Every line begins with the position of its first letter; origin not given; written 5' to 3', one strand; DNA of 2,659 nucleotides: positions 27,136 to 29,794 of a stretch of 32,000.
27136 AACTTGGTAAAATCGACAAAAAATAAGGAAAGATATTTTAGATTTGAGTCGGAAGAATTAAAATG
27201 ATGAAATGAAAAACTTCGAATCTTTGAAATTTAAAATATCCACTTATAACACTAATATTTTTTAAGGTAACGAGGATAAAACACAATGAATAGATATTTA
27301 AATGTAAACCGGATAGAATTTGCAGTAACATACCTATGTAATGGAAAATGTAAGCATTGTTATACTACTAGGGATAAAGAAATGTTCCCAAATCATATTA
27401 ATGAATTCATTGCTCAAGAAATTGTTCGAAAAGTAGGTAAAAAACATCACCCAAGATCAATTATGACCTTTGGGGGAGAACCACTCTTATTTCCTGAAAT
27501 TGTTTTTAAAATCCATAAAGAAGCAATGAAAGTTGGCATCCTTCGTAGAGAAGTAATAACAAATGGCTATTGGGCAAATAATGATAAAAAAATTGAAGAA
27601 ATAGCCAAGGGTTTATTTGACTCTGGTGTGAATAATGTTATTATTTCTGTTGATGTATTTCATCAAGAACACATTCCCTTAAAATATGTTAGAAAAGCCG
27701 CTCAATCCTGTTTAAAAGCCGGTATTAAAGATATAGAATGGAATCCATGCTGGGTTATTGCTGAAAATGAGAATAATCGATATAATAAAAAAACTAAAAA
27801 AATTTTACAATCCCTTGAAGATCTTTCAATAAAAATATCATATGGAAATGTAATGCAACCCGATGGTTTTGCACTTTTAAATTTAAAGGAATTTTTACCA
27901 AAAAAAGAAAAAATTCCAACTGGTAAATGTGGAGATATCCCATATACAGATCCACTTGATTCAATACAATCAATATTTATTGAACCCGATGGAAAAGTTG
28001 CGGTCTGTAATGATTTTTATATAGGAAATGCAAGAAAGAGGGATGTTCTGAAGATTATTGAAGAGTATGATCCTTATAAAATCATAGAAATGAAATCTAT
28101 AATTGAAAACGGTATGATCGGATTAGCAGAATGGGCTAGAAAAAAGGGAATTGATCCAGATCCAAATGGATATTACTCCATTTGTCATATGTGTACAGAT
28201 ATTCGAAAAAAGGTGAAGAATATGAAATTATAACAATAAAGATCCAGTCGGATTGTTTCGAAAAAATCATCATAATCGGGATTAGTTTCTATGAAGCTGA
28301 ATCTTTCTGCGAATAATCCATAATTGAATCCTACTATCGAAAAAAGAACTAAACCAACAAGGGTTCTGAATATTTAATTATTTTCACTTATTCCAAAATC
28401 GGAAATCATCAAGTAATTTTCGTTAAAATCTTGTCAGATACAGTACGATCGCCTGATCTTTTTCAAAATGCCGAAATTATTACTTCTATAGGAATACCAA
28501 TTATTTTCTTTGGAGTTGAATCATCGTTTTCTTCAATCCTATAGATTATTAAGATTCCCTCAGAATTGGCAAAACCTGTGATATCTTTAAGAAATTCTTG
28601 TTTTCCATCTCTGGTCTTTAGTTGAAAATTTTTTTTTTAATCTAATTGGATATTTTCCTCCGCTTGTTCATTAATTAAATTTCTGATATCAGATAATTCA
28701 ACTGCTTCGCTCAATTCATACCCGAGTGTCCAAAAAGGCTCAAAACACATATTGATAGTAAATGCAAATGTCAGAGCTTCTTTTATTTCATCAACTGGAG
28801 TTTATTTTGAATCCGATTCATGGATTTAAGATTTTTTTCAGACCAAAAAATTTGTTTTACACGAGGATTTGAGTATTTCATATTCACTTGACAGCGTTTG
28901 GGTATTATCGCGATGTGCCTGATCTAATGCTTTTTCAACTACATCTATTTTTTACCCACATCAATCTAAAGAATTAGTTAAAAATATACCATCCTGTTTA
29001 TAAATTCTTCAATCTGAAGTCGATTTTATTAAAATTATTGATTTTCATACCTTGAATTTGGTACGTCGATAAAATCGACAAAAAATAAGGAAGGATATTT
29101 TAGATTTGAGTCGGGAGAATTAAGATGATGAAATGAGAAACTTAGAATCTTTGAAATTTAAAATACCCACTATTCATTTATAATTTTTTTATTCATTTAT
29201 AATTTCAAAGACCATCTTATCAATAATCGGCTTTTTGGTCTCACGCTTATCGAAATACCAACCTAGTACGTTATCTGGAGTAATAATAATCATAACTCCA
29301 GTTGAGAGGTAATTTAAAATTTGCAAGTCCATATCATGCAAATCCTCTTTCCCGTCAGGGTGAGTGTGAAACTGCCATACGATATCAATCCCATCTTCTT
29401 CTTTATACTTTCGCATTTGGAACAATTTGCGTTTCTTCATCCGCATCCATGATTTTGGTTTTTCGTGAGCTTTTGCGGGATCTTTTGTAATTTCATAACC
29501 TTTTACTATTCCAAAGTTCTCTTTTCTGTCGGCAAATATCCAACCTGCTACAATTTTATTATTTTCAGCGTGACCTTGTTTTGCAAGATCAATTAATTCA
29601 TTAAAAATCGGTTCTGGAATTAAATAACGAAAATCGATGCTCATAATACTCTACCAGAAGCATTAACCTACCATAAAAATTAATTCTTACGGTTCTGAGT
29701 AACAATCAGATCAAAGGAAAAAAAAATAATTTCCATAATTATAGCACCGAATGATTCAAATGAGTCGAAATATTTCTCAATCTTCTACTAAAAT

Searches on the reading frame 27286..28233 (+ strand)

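Call 56: search_protein_families(library=pfam, proteins=[window:27286-28233:+], max_evalue=0.001)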
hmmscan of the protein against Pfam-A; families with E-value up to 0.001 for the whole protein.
window:27286-28233:+ (315 aa): 3 families
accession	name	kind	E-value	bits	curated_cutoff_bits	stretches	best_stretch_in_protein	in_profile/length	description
PF04055.27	Radical_SAM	-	1.5e-14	54.9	29.5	1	14-138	3-124/166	Radical SAM superfamily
PF13186.11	SPASM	-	2.7e-05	24.8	21.5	0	228-260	6-45/67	Iron-sulfur cluster-binding domain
PF13353.11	Fer4_12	-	0.00017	22.4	22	1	18-103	15-100/137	4Fe-4S single cluster domain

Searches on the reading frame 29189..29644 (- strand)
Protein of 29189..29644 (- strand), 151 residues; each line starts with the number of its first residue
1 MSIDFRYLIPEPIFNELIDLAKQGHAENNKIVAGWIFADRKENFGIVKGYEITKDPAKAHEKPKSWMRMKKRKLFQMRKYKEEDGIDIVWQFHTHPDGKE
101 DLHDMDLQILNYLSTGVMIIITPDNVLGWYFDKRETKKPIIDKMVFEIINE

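Call 56: search_protein_families(library=pfam, proteins=[window:29189-29644:-], max_evalue=0.001)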
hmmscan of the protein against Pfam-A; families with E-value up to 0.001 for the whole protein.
window:29189-29644:- (151 aa): 1 family
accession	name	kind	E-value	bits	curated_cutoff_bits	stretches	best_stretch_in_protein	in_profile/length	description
PF14464.11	Prok-JAB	-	0.00076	19.8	25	1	18-122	9-102/114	Prokaryotic homologs of the JAB domain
